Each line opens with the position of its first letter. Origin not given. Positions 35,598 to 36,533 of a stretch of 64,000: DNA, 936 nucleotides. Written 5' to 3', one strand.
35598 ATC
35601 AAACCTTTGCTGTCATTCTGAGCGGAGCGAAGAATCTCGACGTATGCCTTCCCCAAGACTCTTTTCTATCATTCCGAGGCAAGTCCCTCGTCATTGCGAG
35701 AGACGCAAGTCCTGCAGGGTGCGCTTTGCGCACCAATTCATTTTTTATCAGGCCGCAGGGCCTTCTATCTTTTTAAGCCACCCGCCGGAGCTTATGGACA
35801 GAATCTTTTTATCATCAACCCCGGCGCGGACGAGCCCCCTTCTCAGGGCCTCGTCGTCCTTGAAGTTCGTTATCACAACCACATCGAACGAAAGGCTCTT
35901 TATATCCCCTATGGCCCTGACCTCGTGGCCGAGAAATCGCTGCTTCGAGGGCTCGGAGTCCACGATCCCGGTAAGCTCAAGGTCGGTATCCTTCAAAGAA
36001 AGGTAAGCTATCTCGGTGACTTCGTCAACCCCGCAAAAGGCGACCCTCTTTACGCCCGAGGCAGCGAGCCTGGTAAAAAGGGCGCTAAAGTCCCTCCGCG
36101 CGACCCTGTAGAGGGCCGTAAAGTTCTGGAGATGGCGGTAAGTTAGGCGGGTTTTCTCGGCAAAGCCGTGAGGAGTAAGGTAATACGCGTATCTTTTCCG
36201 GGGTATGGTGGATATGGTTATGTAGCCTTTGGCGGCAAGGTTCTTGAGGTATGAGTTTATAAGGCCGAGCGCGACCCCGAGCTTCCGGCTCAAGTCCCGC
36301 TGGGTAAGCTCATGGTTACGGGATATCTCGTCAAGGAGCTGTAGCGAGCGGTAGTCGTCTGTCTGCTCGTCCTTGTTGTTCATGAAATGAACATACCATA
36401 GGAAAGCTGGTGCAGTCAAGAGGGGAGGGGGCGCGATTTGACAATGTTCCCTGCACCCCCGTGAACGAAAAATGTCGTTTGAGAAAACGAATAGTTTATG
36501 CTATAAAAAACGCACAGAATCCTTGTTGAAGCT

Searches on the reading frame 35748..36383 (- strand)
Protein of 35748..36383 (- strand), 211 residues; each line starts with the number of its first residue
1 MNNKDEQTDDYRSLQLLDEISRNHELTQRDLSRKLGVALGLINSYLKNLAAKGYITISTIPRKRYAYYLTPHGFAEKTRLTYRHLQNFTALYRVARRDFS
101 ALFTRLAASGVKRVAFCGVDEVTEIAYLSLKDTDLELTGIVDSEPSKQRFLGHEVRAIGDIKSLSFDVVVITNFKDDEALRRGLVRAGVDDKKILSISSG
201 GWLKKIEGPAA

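Call 89: find_related_loci(query=window:35748-36383:-, collection=genome_contigs, flank=6000)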
Query window:35748-36383:- (211 aa) in genome_contigs; peptide patterns used: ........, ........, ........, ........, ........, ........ (x = any residue, [..] = any of these).
177 stretches matched a pattern; 41 encode a relative of the query (tblastn E <= 1e-3); 41 distinct loci.
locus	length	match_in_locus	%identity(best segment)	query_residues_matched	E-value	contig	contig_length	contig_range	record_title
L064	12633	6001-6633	96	1-211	2e-136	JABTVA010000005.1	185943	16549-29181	MAG: Deltaproteobacteria bacterium isolate H5_GWC seq005, whole genome shotgun sequence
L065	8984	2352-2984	94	1-211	2e-134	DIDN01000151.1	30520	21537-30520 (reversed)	MAG TPA_asm: Deltaproteobacteria bacterium UBA5799 UBA5799_contig_2175, whole genome shotgun sequence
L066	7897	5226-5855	78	1-210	7e-113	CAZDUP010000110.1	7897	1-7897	MAG TPA_asm: uncultured Thermodesulfobacteriota bacterium isolate SRP239054_co1_42 genome assembly, contig: NODE_7698_le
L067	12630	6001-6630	75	1-210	2e-107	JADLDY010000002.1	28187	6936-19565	MAG: Deltaproteobacteria bacterium isolate SJ296 c_000000009980, whole genome shotgun sequence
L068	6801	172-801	74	1-210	6e-105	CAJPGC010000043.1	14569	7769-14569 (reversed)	uncultured bacterium isolate BACT1 genome assembly, contig: CONTIG_43, whole genome shotgun sequence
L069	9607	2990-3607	71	1-207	3e-96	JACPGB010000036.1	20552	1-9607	MAG: Deltaproteobacteria bacterium isolate NC_groundwater_376_Ag_B-0.1um_56_22 GD18-4_B1_scaffold_736051, whole genome s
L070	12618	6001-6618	71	1-207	2e-95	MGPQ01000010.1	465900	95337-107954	MAG: Deltaproteobacteria bacterium GWB2_55_19 gwb2_scaffold_176, whole genome shotgun sequence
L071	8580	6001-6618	71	1-207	3e-95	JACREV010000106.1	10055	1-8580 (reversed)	MAG: Deltaproteobacteria bacterium isolate NC_groundwater_1708_Pr3_B-0.1um_57_66 SR-2_scaffold_141_1000861, whole genome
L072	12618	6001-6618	70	1-207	3e-95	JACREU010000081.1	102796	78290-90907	MAG: Deltaproteobacteria bacterium isolate NC_groundwater_1707_Pr3_B-0.1um_57_20 SR-2_scaffold_141_2368960, whole genome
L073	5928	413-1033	67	1-207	8e-93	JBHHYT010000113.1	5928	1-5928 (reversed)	MAG: Thermodesulfobacteriota bacterium isolate Maj_2_bin.32 NODE_7990_length_5928_cov_7.813213, whole genome shotgun seq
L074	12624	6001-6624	67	1-208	2e-91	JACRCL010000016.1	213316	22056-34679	MAG: Deltaproteobacteria bacterium isolate NC_groundwater_1645_Pr3_B-0.1um_57_199 SR-2_scaffold_141_1493434, whole genom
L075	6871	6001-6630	63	1-208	1e-89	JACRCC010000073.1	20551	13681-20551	MAG: Deltaproteobacteria bacterium isolate NC_groundwater_1636_Pr3_B-0.1um_54_17 SR-2_scaffold_141_2572121, whole genome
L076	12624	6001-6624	63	1-208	1e-89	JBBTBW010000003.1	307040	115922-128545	MAG: Deltaproteobacteria bacterium isolate H41-bin279_1 H41_bin279_1_000000000003, whole genome shotgun sequence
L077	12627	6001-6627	65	1-208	5e-88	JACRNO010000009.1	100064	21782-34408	MAG: Deltaproteobacteria bacterium isolate NC_groundwater_1937_Pr3_S-0.2um_57_4 scaffold_3062, whole genome shotgun sequ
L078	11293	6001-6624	63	1-207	4e-87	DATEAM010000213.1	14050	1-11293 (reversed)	MAG TPA_asm: Thermodesulfobacteriota bacterium isolate SMAG_U8218 k141_479225, whole genome shotgun sequence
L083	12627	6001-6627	58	1-207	3e-81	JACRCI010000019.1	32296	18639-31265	MAG: Deltaproteobacteria bacterium isolate NC_groundwater_1642_Pr3_B-0.1um_56_13 SR-2_scaffold_141_635545, whole genome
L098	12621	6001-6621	47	2-210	2e-57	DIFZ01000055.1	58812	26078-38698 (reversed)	MAG TPA_asm: Geobacter sp. UBA5735 UBA5735_contig_268, whole genome shotgun sequence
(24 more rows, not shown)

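Call 94: search_protein_families(library=pfam, proteins=[L064:3578-4447:-, L065:1405-2214:+, L064:2353-3153:+, L064:4787-5584:+], max_evalue=0.01)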
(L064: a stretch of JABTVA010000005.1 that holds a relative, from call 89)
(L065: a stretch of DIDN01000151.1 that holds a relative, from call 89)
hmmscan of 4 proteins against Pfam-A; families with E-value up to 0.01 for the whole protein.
L064:3578-4447:- (289 aa): 1 family
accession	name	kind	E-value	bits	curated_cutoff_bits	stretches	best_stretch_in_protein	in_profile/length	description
PF02498.22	Bro-N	-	4e-08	34.2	25.6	1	21-109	8-88/96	BRO family, N-terminal domain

L065:1405-2214:+ (270 aa): 3 families
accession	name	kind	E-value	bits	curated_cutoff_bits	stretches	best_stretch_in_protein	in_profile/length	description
PF13588.12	HSDR_N_2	-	1.6e-08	35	25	1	46-117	25-97/110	Type I restriction enzyme R protein N terminus (HSDR_N)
PF04313.20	HSDR_N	-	4.4e-06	27.1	25.1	1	47-117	116-193/198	Type I restriction enzyme R protein N terminus (HSDR_N)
PF20464.3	MmeI_N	-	0.0033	18.2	27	1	21-157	15-160/181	MmeI, N-terminal domain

L064:2353-3153:+ (267 aa): 1 family
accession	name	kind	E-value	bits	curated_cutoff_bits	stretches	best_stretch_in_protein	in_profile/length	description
PF13557.12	Phenol_MetA_deg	-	4.5e-28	99.4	22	1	37-259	2-238/242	Putative MetA-pathway of phenol degradation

L064:4787-5584:+ (266 aa): 0 families

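Call 95: search_protein_families(library=padloc, proteins=[L064:3578-4447:-, L065:1405-2214:+], max_evalue=0.01)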
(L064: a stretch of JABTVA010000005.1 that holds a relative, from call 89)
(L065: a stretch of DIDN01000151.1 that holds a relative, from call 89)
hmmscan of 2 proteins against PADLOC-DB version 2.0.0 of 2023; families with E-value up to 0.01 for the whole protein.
L064:3578-4447:- (289 aa): 5 families
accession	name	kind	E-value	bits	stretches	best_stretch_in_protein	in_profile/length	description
PDLC04919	PDC-S13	-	2.7e-108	359.5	1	8-275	9-276/281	-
PDLC03083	Specificity_I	-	1.4e-67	226.3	1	11-272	5-276/717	Type I specificity subunit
PDLC04918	PDC-S13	-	2.3e-44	150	2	138-266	73-203/214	-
PDLC04871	PDC-S05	-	1.4e-25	88.1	1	9-124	11-126/468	-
PDLC04920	PDC-S13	-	5.5e-13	46.9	1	99-262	111-273/286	-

L065:1405-2214:+ (270 aa): 3 families
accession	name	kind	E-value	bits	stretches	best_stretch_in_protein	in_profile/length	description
PDLC03604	REase_MTase_IIG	-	7.2e-08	28.9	1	57-116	77-138/1011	Type IIG restriction enzyme-methyltransferase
PDLC04134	mad2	-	0.0007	16.5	1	48-119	26-103/492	mads_2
PDLC03317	MTase_II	-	0.0019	14.5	1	41-142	29-133/831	Type II methyltransferase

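Call 120: search_protein_families(library=padloc, proteins=[L069:386-880:+, L069:883-1689:+, L069:1682-2884:+, L076:2339-4684:-, L076:4691-5698:-, L083:3211-5346:-, L098:2215-4023:+, L098:4317-5027:+, L098:5032-5877:+, L075:5027-5785:-], max_evalue=0.00001)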
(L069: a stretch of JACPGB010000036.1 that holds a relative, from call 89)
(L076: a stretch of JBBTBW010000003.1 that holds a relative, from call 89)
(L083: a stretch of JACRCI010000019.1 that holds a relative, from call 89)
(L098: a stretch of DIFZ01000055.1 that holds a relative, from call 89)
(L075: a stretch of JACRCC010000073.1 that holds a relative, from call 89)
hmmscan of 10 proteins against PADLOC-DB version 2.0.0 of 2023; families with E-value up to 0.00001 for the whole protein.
L069:386-880:+ (165 aa): 0 families

L069:883-1689:+ (269 aa): 0 families

L069:1682-2884:+ (401 aa): 0 families

L076:2339-4684:- (781 aa): 9 families
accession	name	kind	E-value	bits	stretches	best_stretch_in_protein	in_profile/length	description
PDLC02198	IetS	-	9.5e-278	921.4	1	5-780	3-788/795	-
PDLC04233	IetS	-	1.5e-52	176.8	1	120-778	153-851/855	-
PDLC02197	IetS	-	3.6e-52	175.7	1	69-646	76-615/749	-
PDLC02201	IetS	-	5e-41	138.8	1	174-671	173-632/781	-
PDLC02199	IetS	-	8.1e-32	108.3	1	215-773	275-808/826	-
PDLC02200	IetS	-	4.5e-25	86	1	161-647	174-632/780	-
PDLC02202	IetS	-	1e-24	84.9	1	251-773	294-761/780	-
PDLC03014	subtilase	-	9.8e-17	59.5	1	257-563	174-376/391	-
PDLC04234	IetS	-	7.8e-16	55.4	1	257-506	306-579/656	-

L076:4691-5698:- (335 aa): 6 families
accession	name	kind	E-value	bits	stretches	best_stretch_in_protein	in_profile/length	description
PDLC02196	IetA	-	8.4e-99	329.5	1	6-328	3-325/374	-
PDLC04232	IetA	-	2.4e-85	284.9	1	4-330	1-322/330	-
PDLC02195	IetA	-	2.4e-74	249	1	8-313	5-325/395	-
PDLC04231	IetA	-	9.4e-51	171.1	1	4-262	1-255/262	-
PDLC00914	TRIP13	-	8.4e-19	66.1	1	127-271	74-235/302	TRIP13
PDLC00915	TRIP13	-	1.4e-12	45.7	1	127-294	66-252/302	TRIP13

L083:3211-5346:- (711 aa): 4 families
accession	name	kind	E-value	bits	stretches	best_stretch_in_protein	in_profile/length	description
PDLC02196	IetA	-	1.1e-33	115.3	1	260-496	111-340/374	-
PDLC02195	IetA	-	6.7e-22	76.3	1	261-463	127-321/395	-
PDLC04232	IetA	-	5.4e-16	56.9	1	266-451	111-291/330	-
PDLC04231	IetA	-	6.4e-10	37.3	1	267-394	113-238/262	-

L098:2215-4023:+ (603 aa): 0 families

L098:4317-5027:+ (237 aa): 9 families
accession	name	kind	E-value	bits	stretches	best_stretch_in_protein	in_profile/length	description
PDLC04135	mad3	-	4.7e-27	93.5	2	117-209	247-340/374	mads_3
PDLC02980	AriA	-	9.3e-12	43.5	1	123-191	227-298/304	-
PDLC04140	mad8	-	4.7e-08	30.9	0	18-51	15-48/314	mads_8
PDLC04213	HEC-02A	-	1e-07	29.8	0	150-191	230-271/337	-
PDLC04214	HEC-02A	-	1.1e-06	26.2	0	146-192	232-278/338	-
PDLC02358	Old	-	5.3e-06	23.5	0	151-191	284-324/578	Old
PDLC04175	HEC-01A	-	6.7e-06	23.4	0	133-182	248-299/363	-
PDLC04146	HEC-02B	-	8.3e-06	23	0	138-230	226-323/344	-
PDLC02914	ATPase-Toprim_I-B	-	9.5e-06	23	0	23-55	18-50/443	-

L098:5032-5877:+ (282 aa): 0 families

L075:5027-5785:- (252 aa): 0 families

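Call 121: search_protein_families(library=pfam, proteins=[L069:386-880:+, L069:883-1689:+, L069:1682-2884:+, L076:2339-4684:-, L076:4691-5698:-, L083:3211-5346:-, L098:2215-4023:+, L098:4317-5027:+, L098:5032-5877:+, L075:5027-5785:-], max_evalue=0.00001)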
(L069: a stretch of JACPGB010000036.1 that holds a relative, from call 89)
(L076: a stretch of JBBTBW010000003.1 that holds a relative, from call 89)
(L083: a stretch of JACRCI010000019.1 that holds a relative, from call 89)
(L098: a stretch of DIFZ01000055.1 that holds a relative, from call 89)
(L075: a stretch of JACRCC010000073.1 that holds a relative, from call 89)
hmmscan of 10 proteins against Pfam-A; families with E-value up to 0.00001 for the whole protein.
L069:386-880:+ (165 aa): 0 families

L069:883-1689:+ (269 aa): 0 families

L069:1682-2884:+ (401 aa): 0 families

L076:2339-4684:- (781 aa): 1 family
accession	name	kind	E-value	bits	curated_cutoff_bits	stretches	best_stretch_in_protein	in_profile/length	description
PF00082.27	Peptidase_S8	-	7e-43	147.4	21.8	1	257-586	6-288/288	Subtilase family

L076:4691-5698:- (335 aa): 1 family
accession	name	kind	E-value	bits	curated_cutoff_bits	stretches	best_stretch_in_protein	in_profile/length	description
PF00004.35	AAA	-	5.9e-31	108.1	21.2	1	127-251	1-129/131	ATPase family associated with various cellular activities (AAA)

L083:3211-5346:- (711 aa): 2 families
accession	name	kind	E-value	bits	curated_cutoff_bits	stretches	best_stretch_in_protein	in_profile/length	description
PF00004.35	AAA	-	6.8e-31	107.9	21.2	1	274-403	1-130/131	ATPase family associated with various cellular activities (AAA)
PF01434.24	Peptidase_M41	-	1.3e-22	81.1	29.9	1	529-702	2-189/191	Peptidase family M41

L098:2215-4023:+ (603 aa): 2 families
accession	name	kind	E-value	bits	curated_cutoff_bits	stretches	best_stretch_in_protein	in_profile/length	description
PF01314.23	AFOR_C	-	1.2e-68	232.5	27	1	254-584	7-345/385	Aldehyde ferredoxin oxidoreductase, domains 2 & 3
PF02730.20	AFOR_N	-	9.5e-58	195.7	29.8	1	29-232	2-198/199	Aldehyde ferredoxin oxidoreductase, N-terminal domain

L098:4317-5027:+ (237 aa): 2 families
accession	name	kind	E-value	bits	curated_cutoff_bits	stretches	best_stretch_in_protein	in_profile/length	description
PF00005.33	ABC_tran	-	3.5e-28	99.3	25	1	21-162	2-137/137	ABC transporter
PF13304.12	AAA_21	-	9.3e-14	52.6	27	1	123-193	227-300/304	AAA domain, putative AbiEii toxin, Type IV TA system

L098:5032-5877:+ (282 aa): 1 family
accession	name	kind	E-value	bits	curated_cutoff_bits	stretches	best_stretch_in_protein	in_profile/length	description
PF12679.13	ABC2_membrane_2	-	6.4e-10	39.2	27.2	1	13-280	3-282/283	ABC-2 family transporter protein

L075:5027-5785:- (252 aa): 2 families
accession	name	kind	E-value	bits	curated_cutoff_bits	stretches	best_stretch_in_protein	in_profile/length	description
PF13578.12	Methyltransf_24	-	8.5e-07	30.3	26.3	1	53-151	1-104/105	Methyltransferase domain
PF01728.25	FtsJ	-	3.8e-06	27.4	24.1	1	48-152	21-121/181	FtsJ-like methyltransferase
